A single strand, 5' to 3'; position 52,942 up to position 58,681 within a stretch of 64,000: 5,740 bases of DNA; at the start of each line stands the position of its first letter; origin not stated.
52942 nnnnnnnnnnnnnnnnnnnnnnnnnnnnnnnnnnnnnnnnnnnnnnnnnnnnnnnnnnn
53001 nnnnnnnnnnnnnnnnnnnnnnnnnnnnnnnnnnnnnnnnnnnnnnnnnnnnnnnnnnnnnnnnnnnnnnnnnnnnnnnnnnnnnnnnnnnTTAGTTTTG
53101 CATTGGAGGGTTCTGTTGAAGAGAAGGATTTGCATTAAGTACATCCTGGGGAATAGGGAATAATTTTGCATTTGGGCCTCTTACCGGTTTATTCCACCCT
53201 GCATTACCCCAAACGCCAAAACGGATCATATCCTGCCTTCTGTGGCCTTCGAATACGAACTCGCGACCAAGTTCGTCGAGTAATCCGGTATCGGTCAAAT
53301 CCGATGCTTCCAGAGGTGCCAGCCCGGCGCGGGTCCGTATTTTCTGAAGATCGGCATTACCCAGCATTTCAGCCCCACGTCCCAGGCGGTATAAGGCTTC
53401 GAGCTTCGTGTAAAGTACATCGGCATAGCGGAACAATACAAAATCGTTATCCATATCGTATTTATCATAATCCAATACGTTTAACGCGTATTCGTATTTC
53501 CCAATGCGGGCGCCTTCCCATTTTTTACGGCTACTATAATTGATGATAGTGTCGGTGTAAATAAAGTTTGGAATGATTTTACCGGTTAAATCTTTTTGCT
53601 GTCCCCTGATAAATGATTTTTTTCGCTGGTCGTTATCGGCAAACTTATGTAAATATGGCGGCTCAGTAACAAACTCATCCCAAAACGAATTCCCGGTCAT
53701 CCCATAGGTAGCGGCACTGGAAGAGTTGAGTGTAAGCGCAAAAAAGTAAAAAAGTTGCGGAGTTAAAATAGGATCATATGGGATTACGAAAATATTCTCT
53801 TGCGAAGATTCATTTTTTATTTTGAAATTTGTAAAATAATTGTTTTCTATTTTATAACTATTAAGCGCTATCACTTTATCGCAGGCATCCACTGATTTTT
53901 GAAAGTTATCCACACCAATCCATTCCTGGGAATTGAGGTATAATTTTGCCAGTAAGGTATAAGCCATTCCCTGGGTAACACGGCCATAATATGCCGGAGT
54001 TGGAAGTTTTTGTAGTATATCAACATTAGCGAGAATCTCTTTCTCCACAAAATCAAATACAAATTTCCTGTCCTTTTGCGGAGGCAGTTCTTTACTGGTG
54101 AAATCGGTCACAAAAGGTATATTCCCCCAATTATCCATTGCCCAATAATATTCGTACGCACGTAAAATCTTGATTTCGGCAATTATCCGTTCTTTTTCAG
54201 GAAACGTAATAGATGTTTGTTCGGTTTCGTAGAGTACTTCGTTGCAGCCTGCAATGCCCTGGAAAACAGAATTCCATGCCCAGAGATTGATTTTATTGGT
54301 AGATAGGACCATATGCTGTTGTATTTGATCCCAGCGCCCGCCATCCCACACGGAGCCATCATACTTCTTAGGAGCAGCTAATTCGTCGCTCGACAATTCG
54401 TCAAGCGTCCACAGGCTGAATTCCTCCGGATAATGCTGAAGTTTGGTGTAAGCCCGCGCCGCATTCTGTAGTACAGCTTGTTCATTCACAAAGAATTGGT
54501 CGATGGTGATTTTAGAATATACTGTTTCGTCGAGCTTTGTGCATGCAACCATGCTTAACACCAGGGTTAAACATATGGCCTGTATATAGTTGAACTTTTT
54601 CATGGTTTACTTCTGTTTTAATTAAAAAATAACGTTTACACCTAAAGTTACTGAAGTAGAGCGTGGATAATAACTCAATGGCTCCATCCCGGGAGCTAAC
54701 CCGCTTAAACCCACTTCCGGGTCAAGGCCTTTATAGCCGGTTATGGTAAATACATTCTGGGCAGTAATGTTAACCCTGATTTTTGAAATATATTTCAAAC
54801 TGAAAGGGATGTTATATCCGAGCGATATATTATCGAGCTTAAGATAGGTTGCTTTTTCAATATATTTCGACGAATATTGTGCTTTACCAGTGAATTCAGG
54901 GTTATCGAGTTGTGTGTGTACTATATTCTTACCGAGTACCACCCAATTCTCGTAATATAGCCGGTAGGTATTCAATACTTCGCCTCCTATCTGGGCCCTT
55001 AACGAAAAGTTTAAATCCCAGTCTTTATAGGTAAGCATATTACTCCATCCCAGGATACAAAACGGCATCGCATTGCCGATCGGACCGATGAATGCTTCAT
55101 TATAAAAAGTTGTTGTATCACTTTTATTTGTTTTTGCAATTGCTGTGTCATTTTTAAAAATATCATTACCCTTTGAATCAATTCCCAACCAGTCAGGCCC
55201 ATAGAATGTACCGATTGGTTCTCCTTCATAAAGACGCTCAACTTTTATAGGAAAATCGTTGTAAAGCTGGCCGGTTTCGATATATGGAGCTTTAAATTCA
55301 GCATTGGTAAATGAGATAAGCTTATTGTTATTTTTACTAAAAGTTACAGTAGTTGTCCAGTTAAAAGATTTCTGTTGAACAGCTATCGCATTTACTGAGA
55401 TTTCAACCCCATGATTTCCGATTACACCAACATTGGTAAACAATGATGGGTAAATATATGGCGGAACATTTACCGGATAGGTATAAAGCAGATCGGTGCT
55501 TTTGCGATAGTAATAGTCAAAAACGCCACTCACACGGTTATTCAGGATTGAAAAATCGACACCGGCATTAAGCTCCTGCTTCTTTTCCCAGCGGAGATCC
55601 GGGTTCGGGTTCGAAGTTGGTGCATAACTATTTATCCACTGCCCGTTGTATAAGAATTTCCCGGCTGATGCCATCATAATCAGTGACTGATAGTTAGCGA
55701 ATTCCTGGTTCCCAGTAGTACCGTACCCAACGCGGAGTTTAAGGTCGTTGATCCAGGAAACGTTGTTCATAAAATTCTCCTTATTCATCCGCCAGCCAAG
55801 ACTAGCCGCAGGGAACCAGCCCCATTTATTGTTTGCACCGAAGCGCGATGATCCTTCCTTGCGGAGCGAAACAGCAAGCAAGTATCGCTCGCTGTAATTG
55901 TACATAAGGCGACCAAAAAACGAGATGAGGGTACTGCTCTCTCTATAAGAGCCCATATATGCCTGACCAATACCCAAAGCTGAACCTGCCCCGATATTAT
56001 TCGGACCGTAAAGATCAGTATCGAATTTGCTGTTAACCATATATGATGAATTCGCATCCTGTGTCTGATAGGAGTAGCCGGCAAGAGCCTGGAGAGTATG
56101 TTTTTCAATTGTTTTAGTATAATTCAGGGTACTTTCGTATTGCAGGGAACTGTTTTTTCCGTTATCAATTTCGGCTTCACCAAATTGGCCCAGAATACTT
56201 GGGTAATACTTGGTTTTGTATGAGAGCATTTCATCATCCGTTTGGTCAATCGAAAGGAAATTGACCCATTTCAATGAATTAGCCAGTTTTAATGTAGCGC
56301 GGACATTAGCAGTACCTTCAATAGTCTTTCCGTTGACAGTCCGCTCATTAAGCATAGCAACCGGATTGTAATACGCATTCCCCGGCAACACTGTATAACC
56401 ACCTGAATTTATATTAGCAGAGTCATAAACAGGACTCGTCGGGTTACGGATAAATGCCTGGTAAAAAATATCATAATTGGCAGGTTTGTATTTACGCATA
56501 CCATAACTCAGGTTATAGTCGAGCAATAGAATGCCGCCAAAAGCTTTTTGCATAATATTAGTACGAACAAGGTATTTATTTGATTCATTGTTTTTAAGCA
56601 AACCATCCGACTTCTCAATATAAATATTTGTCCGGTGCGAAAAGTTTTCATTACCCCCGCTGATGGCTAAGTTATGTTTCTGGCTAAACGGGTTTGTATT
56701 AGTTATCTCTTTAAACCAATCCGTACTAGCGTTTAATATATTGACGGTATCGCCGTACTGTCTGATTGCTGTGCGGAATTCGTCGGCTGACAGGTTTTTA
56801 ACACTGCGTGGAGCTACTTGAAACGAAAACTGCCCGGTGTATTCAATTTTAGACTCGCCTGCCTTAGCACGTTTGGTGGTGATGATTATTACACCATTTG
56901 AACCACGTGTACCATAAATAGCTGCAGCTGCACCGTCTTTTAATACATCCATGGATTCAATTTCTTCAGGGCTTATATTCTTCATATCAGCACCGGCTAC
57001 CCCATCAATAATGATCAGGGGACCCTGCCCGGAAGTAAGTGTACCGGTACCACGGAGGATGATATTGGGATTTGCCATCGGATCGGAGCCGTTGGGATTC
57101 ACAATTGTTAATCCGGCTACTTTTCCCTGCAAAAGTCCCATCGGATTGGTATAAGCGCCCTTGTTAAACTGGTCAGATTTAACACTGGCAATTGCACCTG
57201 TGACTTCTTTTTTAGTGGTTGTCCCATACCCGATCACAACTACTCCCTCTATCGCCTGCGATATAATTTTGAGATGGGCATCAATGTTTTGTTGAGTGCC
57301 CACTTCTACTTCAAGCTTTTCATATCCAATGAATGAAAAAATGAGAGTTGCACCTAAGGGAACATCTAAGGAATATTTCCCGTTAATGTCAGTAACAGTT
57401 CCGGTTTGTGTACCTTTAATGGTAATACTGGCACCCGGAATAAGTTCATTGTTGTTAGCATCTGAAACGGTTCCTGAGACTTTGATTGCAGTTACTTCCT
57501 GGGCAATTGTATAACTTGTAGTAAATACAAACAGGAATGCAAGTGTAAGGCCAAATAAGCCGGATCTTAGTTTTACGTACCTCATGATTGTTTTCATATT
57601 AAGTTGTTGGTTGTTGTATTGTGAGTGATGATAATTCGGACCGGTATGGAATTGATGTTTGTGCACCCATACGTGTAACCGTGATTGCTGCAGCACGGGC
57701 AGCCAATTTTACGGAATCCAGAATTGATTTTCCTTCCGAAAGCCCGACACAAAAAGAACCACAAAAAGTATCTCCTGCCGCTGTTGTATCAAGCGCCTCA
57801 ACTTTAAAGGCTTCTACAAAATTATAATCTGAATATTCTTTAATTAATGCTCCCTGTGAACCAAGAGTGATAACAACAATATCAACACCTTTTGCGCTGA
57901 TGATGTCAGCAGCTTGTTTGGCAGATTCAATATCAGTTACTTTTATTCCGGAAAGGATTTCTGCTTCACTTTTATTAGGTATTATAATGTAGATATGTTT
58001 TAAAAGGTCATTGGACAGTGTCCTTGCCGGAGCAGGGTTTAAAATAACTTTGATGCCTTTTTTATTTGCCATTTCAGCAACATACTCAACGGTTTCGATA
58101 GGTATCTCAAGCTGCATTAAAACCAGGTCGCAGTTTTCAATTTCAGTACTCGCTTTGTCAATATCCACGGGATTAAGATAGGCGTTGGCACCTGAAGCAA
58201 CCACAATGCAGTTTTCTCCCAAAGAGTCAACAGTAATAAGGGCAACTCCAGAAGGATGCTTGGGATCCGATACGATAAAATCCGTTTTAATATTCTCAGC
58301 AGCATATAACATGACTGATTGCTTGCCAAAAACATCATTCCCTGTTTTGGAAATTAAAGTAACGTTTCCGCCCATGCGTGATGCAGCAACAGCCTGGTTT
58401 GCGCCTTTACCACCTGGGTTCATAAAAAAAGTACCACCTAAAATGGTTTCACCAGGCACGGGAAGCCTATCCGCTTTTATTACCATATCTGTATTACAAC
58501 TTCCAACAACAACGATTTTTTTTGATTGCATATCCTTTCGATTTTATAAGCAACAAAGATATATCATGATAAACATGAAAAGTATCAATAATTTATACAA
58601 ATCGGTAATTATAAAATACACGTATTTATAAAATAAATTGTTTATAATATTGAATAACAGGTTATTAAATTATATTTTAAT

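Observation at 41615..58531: PUL-like operon whose only candidate glycan-cleaving enzymes are three exported ADP-ribosylglycohydrolase-fold proteins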

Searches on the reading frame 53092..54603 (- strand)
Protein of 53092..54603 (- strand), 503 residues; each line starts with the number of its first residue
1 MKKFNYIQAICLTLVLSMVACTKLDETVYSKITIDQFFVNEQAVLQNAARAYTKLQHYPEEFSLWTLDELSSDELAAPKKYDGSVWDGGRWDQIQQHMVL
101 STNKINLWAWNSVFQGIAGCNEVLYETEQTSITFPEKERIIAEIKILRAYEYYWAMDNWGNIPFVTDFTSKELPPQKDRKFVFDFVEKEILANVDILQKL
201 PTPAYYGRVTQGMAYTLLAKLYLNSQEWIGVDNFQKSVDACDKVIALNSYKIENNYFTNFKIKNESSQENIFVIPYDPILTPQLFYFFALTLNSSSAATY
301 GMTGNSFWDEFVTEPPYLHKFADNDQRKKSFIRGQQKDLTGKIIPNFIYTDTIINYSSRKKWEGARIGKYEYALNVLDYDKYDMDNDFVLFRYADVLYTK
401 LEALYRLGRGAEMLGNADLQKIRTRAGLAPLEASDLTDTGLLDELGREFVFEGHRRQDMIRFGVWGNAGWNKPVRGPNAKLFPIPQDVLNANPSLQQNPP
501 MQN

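Call 3: search_protein_families(library=pfam, proteins=[window:53092-54603:-], max_evalue=0.01)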
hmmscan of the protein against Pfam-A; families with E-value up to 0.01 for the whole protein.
window:53092-54603:- (503 aa): 3 families
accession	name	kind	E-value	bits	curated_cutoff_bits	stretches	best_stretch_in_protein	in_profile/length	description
PF07980.17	SusD_RagB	-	3.2e-21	76.7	23.1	1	348-499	116-295/297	SusD family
PF14322.12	SusD-like_3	-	3.8e-14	53.8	27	1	76-223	44-191/191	Starch-binding associating with outer membrane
PF12771.13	SusD-like_2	-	2.6e-05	23.7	27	1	102-182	53-135/415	Starch-binding associating with outer membrane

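Call 17: search_protein_families(library=ncbifam, proteins=[window:53092-54603:-], max_evalue=0.001)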
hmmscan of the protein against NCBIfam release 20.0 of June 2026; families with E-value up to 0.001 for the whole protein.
window:53092-54603:- (503 aa): 2 families
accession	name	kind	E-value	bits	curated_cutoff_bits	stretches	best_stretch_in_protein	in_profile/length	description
NF033071.0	SusD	exception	5e-44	150.4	725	2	100-283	109-305/558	starch-binding outer membrane lipoprotein SusD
NF033072.0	NanU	exception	1.7e-08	34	425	0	2-320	3-327/521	SusD family outer membrane lipoprotein NanU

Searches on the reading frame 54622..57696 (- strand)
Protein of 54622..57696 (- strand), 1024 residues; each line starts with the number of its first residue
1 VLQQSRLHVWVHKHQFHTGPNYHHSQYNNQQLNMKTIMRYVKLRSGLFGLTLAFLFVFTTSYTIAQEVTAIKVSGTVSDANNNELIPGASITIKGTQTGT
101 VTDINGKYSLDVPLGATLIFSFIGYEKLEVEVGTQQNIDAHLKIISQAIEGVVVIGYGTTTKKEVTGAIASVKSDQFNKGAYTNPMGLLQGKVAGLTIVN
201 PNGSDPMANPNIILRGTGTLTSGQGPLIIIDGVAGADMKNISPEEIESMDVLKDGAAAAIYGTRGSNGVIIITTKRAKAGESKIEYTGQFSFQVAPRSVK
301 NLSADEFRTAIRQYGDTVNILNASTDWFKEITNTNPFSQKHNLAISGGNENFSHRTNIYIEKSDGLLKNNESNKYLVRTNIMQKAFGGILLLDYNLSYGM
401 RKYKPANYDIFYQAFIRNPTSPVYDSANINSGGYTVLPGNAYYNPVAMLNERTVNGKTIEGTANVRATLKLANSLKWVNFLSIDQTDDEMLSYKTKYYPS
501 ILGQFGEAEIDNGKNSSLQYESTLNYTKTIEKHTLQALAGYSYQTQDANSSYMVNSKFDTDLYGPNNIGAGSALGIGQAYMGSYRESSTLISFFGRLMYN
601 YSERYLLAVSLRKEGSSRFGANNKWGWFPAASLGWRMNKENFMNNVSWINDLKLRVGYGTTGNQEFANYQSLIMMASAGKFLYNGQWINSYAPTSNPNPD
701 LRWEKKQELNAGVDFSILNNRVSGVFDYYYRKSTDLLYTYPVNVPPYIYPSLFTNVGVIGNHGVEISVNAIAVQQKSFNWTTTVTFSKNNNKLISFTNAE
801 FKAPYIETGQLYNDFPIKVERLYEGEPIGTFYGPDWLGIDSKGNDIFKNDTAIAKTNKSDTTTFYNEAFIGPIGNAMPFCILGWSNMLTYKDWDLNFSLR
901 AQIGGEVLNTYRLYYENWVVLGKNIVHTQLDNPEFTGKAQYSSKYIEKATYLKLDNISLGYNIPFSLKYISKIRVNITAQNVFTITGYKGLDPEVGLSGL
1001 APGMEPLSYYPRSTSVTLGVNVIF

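Call 3: search_protein_families(library=pfam, proteins=[window:54622-57696:-], max_evalue=0.01)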
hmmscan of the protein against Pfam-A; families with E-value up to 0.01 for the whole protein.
window:54622-57696:- (1024 aa): 4 families
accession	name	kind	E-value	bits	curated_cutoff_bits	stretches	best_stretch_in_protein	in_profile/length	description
PF13715.12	CarbopepD_reg_2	-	3.8e-19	68.9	32.2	1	73-154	1-88/88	CarboxypepD_reg-like domain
PF07715.20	Plug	-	6.2e-17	62.5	23.9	1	162-269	2-107/107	TonB-dependent Receptor Plug Domain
PF00593.30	TonB_dep_Rec_b-barrel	-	8.3e-14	52.7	27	1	418-792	31-353/436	TonB dependent receptor-like, beta-barrel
PF13620.12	CarboxypepD_reg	-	6e-11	43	32.3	1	73-142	2-81/82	Carboxypeptidase regulatory-like domain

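Call 17: search_protein_families(library=ncbifam, proteins=[window:54622-57597:-], max_evalue=0.001)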
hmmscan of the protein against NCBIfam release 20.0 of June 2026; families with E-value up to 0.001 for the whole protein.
window:54622-57597:- (991 aa): 2 families
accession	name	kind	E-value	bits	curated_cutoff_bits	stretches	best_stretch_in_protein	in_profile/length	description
TIGR04056.1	OMP_RagA_SusC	subfamily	1.1e-215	719.1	368.25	1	38-991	1-981/981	SusC/RagA family TonB-linked outer membrane protein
TIGR04057.1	SusC_RagA_signa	signature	2.1e-17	62.6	46.2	1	212-242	1-31/31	SusC/RagA subfamily TonB-dependent outer membrane receptor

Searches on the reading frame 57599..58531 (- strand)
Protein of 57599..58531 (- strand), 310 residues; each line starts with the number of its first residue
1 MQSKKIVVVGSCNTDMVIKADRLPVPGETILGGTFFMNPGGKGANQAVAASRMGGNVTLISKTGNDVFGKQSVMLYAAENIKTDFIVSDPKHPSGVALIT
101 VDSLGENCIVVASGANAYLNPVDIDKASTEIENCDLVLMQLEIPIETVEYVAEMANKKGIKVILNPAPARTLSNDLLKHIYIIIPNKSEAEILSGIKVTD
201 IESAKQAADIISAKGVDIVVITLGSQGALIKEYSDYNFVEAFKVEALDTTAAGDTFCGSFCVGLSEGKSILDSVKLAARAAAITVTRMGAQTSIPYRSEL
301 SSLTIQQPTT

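Call 3: search_protein_families(library=pfam, proteins=[window:57599-58531:-], max_evalue=0.01)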
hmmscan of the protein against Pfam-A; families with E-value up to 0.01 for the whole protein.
window:57599-58531:- (310 aa): 2 families
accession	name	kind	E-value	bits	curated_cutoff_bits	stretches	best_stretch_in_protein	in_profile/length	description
PF00294.29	PfkB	-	2.2e-72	244.4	25.8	1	4-295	2-300/302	pfkB family carbohydrate kinase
PF08543.17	Phos_pyr_kin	-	1.9e-11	44.2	27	1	161-279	101-226/246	Phosphomethylpyrimidine kinase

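Call 17: search_protein_families(library=ncbifam, proteins=[window:57599-58531:-], max_evalue=0.001)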
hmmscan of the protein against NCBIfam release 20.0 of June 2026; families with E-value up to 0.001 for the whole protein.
window:57599-58531:- (310 aa): 33 families (the best 25 are shown)
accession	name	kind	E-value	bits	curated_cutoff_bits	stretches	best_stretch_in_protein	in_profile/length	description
TIGR02152.1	D_ribokin_bact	equivalog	5.8e-114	380.4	299.65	1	6-301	1-297/298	ribokinase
NF008353.0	PRK11142.1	equivalog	5.3e-106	354.6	341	1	3-304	2-303/307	ribokinase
TIGR03168.1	1-PFK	subfamily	3.5e-27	95.1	216.4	1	15-292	11-289/305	hexose kinase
TIGR04382.1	myo_inos_iolC_N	equivalog_domain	4.3e-27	95.2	300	1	35-302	29-307/309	5-dehydro-2-deoxygluconokinase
NF053626.1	RibKinHalex1628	equivalog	1.8e-26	93.3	330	1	5-294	3-282/293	ATP-dependent ribose-1-phosphate kinase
NF006957.1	PRK09434.1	equivalog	9.3e-26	91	450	1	35-300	22-302/302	fructokinase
TIGR03828.1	pfkB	equivalog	1.8e-25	89.6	292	1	15-292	11-289/305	1-phosphofructokinase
NF041134.1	R1P_kin_Thcocales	equivalog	9.8e-24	84.3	500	1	6-294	3-272/291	ADP-dependent ribose-1-phosphate kinase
TIGR02198.1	rfaE_dom_I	equivalog_domain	3.3e-22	79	345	1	38-292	45-304/315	D-glycero-beta-D-manno-heptose-7-phosphate kinase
NF040938.1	KDG_KDGal_kin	equivalog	1.9e-21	76.5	400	1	41-302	31-301/305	bifunctional 2-dehydro-3-deoxygluconokinase/2-dehydro-3-deoxygalactonokinase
NF007632.0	PRK10294.1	equivalog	4.1e-19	69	353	1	37-289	35-291/310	6-phosphofructokinase II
NF049991.1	TagKinase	equivalog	2.4e-18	66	420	1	50-305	51-316/321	tagatose kinase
NF008454.0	PRK11316.1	equivalog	1.9e-17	63.1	521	1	39-294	50-304/475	bifunctional D-glycero-beta-D-manno-heptose-7-phosphate kinase/D-glycero-beta-D-manno-heptose 1-phosphate adenylyltransferase HldE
NF007355.0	PRK09850.1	equivalog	8.7e-17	61.2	540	1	4-284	5-286/313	pseudouridine kinase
NF007068.0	PRK09513.1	equivalog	4e-15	55.8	432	1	34-288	33-289/312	1-phosphofructokinase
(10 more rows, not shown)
